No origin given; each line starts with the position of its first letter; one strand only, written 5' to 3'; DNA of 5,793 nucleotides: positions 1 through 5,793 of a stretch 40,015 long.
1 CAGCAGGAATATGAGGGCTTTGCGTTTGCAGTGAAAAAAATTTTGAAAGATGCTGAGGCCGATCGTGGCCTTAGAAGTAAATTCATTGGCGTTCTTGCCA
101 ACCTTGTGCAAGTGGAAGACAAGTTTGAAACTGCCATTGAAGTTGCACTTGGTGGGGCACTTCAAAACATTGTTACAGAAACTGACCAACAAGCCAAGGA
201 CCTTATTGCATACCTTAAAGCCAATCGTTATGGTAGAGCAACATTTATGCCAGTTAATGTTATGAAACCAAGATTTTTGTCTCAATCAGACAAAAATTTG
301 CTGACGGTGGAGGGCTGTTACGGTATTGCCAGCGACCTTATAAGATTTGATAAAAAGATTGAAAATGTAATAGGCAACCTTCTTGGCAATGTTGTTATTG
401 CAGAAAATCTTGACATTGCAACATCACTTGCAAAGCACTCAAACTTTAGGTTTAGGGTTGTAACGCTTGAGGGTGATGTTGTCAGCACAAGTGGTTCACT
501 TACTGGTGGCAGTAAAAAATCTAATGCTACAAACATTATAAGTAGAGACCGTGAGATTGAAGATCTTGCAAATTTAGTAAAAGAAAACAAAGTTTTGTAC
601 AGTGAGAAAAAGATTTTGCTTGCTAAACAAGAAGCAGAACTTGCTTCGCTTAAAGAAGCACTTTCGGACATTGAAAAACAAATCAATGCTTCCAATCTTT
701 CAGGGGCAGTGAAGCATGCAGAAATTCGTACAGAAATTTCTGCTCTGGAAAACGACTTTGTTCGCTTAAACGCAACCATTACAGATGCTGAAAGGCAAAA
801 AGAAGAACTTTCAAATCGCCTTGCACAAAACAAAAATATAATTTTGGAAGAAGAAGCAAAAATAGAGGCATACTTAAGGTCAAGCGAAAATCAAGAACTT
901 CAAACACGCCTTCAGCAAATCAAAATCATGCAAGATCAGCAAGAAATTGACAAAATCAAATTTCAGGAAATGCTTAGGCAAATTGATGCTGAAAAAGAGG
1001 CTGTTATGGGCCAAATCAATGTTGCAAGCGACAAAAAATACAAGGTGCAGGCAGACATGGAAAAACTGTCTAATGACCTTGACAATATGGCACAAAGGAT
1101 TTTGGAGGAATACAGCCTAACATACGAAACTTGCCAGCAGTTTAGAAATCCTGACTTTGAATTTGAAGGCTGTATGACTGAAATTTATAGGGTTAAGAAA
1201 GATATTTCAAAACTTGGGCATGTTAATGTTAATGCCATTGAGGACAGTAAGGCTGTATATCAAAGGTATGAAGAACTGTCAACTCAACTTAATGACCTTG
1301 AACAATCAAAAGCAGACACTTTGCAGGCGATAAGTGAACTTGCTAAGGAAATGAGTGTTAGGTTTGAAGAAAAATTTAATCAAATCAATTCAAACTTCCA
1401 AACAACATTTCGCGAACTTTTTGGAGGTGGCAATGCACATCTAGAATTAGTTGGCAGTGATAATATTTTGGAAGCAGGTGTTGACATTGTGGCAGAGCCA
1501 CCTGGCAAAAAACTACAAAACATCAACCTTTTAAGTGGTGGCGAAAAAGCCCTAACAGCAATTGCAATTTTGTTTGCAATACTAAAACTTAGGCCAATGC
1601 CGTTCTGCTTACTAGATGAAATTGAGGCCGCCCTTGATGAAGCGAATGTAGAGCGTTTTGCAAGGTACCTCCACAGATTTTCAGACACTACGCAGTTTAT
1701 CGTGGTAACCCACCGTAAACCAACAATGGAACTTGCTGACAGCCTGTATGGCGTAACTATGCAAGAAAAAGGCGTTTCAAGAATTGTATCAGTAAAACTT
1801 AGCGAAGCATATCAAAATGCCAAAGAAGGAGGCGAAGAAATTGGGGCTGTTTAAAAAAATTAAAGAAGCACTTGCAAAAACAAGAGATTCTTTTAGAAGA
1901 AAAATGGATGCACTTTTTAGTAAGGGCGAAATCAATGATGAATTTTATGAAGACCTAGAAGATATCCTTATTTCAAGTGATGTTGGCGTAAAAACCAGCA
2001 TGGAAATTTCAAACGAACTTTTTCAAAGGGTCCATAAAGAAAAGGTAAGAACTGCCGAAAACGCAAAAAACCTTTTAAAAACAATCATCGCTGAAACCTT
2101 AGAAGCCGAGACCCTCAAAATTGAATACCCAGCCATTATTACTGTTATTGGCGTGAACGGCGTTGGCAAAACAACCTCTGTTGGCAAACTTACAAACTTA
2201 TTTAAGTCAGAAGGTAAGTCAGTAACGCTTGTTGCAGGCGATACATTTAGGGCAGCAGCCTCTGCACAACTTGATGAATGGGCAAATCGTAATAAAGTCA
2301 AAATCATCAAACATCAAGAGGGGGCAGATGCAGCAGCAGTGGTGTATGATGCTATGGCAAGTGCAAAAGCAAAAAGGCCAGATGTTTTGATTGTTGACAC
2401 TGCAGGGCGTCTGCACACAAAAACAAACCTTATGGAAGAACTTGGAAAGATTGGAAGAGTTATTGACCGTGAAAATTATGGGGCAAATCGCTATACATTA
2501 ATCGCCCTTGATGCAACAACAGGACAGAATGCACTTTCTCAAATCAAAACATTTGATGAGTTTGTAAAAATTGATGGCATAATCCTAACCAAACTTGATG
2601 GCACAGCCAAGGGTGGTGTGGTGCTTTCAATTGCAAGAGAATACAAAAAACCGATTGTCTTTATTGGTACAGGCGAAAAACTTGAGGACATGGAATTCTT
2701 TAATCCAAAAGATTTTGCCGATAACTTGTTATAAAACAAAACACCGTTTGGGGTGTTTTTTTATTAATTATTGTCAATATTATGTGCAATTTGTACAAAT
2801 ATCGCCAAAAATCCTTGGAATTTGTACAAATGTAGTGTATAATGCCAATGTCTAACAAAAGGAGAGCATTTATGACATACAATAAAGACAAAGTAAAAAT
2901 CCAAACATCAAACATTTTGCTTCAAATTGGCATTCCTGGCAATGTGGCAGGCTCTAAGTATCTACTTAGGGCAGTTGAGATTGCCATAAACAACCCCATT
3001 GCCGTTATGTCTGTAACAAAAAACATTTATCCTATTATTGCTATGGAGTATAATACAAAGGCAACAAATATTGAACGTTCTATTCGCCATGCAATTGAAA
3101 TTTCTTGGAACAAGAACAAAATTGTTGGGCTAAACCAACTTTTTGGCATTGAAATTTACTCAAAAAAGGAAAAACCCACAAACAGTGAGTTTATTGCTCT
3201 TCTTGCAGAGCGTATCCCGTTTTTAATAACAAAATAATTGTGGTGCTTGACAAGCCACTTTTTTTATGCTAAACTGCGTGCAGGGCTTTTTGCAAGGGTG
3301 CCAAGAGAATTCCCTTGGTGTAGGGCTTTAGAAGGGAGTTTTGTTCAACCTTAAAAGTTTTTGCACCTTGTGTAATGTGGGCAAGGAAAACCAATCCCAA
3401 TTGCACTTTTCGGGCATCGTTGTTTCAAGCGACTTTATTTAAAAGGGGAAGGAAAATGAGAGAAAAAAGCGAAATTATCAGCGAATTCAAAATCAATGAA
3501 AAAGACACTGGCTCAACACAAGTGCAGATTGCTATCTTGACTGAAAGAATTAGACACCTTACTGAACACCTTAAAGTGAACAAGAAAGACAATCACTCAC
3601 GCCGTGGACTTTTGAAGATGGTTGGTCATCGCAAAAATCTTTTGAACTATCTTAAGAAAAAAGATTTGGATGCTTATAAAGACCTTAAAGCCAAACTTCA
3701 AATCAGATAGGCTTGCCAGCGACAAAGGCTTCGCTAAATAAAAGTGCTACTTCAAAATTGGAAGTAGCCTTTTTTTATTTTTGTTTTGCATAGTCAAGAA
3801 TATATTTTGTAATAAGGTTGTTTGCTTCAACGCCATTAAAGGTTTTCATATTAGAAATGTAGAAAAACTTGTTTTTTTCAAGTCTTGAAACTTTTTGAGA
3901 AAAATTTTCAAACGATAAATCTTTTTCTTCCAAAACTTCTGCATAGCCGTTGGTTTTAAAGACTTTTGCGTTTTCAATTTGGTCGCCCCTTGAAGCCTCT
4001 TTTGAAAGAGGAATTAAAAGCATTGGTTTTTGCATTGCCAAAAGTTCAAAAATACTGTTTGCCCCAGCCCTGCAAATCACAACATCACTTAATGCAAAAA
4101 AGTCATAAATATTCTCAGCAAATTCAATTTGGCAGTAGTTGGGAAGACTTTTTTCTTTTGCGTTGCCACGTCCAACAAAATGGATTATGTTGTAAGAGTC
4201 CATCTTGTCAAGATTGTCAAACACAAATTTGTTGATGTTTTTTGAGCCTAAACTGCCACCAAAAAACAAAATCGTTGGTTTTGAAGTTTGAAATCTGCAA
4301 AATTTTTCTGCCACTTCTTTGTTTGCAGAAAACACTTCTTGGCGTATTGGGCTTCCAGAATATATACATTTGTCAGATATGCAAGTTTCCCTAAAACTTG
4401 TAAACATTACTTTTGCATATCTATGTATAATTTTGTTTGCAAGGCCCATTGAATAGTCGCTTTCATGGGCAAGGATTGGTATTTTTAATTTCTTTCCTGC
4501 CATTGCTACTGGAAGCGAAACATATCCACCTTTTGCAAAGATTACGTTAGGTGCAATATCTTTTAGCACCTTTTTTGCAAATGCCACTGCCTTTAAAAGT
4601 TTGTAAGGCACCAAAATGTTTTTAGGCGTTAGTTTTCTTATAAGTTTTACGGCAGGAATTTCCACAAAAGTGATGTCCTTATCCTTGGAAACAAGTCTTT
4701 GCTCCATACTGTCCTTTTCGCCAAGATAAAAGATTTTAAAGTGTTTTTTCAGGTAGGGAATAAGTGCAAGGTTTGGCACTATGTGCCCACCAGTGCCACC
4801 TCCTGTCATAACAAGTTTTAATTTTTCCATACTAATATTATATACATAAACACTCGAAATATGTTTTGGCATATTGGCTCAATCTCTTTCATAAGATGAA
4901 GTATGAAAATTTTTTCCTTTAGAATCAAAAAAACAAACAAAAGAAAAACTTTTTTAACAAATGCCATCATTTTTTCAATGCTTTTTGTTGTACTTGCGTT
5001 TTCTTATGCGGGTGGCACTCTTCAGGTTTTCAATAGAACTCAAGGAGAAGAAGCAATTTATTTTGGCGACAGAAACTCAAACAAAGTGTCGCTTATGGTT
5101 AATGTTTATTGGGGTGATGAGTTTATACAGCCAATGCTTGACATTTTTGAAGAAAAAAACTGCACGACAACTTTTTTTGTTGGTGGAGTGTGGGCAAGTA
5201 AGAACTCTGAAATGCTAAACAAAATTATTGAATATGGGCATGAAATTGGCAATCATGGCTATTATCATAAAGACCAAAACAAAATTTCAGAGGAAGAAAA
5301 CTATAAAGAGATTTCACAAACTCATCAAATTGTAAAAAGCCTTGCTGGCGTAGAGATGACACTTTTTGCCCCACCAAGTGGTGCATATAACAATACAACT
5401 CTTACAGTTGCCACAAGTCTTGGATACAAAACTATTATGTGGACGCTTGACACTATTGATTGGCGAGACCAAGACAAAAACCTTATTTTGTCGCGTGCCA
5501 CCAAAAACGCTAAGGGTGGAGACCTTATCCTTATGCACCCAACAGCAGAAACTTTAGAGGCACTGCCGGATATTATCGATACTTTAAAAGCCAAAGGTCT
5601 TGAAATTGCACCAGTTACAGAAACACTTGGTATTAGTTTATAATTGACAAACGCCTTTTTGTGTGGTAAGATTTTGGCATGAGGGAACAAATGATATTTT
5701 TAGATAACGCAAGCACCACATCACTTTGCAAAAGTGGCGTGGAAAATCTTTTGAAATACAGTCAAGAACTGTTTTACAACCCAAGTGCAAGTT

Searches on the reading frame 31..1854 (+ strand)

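Call 9: search_protein_families(library=pfam, proteins=[window:31-1854:+], max_evalue=0.001)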
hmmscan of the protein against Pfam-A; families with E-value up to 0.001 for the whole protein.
window:31-1854:+ (607 aa): 2 families
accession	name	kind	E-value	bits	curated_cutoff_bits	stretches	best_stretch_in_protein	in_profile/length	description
PF02463.25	SMC_N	-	2.5e-32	112.5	40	1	274-583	107-219/220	RecF/RecN/SMC N terminal domain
PF06470.18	SMC_hinge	-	2.5e-32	112.1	22.5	1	17-134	3-116/116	SMC proteins Flexible Hinge Domain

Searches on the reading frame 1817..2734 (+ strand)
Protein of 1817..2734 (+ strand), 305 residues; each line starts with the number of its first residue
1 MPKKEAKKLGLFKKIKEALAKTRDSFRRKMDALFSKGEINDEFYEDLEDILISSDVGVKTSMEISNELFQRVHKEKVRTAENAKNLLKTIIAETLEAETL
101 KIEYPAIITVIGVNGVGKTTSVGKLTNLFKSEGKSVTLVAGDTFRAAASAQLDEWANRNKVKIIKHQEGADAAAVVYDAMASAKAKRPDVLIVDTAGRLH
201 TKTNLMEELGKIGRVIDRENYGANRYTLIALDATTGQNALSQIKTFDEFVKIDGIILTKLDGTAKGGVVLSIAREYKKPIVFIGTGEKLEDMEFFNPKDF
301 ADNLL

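Call 9: search_protein_families(library=pfam, proteins=[window:1817-2734:+], max_evalue=0.001)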
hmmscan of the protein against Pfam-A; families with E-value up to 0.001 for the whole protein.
window:1817-2734:+ (305 aa): 7 families
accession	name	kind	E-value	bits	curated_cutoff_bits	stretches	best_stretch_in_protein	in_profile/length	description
PF00448.28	SRP54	-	9.4e-73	244.5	22.7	1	106-305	2-195/196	SRP54-type protein, GTPase domain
PF02881.24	SRP54_N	-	1.7e-12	47.8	22.4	1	28-89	3-73/75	SRP54-type protein, helical bundle domain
PF13401.12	AAA_22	-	1.7e-06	28.8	27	1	104-212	4-107/130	AAA domain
PF13604.12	AAA_30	-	3.2e-06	27.4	27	1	107-203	20-104/191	AAA domain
PF01656.29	CbiA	-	0.0002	21.7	25.4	1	113-281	7-104/125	CobQ/CobB/MinD/ParA nucleotide binding domain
PF03308.22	MeaB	-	0.00051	19.6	23.1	0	75-142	11-70/273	Methylmalonyl Co-A mutase-associated GTPase MeaB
PF02492.25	cobW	-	0.00089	19.3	20.7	0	108-265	3-158/180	CobW/HypB/UreG, nucleotide-binding domain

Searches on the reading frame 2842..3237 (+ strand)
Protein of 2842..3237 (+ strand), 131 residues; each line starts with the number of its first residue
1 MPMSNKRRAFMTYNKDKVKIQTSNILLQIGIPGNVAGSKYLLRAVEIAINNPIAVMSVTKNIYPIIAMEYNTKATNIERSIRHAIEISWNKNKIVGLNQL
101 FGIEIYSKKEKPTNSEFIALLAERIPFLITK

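Call 9: search_protein_families(library=pfam, proteins=[window:2842-3237:+], max_evalue=0.001)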
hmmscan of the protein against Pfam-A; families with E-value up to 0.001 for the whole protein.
window:2842-3237:+ (131 aa): 1 family
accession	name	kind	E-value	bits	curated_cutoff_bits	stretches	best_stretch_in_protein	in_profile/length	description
PF08769.17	Spo0A_C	-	2.4e-34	117.9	25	1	23-125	2-104/104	Sporulation initiation factor Spo0A C terminal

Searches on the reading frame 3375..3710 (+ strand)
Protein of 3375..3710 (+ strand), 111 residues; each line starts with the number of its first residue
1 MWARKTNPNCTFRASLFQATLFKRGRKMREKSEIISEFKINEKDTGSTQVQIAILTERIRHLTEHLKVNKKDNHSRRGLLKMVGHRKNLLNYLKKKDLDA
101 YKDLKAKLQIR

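Call 9: search_protein_families(library=pfam, proteins=[window:3375-3710:+], max_evalue=0.001)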
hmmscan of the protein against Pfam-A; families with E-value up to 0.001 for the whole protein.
window:3375-3710:+ (111 aa): 1 family
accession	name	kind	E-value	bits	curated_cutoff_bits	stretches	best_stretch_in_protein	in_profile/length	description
PF00312.27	Ribosomal_S15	-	1.6e-34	118.3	31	1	31-111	1-81/81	Ribosomal protein S15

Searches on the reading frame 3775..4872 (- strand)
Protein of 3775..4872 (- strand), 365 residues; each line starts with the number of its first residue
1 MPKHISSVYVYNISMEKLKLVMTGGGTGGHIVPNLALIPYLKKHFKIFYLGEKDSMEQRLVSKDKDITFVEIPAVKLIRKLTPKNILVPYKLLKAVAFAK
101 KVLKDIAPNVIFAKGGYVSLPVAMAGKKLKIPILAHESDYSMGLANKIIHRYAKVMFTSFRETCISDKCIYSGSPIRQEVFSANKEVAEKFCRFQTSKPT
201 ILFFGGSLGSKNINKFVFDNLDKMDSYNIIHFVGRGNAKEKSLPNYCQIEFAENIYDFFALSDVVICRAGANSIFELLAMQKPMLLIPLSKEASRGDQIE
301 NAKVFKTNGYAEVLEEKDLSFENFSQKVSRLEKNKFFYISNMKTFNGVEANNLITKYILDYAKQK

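Call 9: search_protein_families(library=pfam, proteins=[window:3775-4872:-], max_evalue=0.001)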
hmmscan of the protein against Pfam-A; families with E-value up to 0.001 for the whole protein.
window:3775-4872:- (365 aa): 4 families
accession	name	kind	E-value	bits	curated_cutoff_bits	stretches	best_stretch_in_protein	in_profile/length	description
PF03033.26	Glyco_transf_28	-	8e-34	117.1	26.2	1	21-157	2-138/139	Glycosyltransferase family 28 N-terminal domain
PF04101.22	Glyco_tran_28_C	-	6.9e-30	104.7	22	1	200-351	1-160/166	Glycosyltransferase family 28 C-terminal domain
PF13528.12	Glyco_trans_1_3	-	0.00066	19.4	25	0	138-331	142-321/322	Glycosyl transferase family 1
PF00201.24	UDPGT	-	0.00098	18.5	19.5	0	266-337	345-411/499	UDP-glucoronosyl and UDP-glucosyl transferase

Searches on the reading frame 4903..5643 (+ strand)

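Call 9: search_protein_families(library=pfam, proteins=[window:4903-5643:+], max_evalue=0.001)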
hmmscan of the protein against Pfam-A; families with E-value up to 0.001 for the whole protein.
window:4903-5643:+ (246 aa): 3 families
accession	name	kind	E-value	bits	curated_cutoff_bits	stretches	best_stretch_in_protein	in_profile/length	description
PF01522.26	Polysacc_deac_1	-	4.1e-28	98.3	23.1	1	57-177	4-123/124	Polysaccharide deacetylase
PF10096.14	DUF2334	-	2.5e-06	27.7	26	1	103-181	57-146/203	Uncharacterized protein conserved in bacteria (DUF2334)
PF04748.18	Polysacc_deac_2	-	0.00011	21.8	27.5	1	168-241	136-211/212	Divergent polysaccharide deacetylase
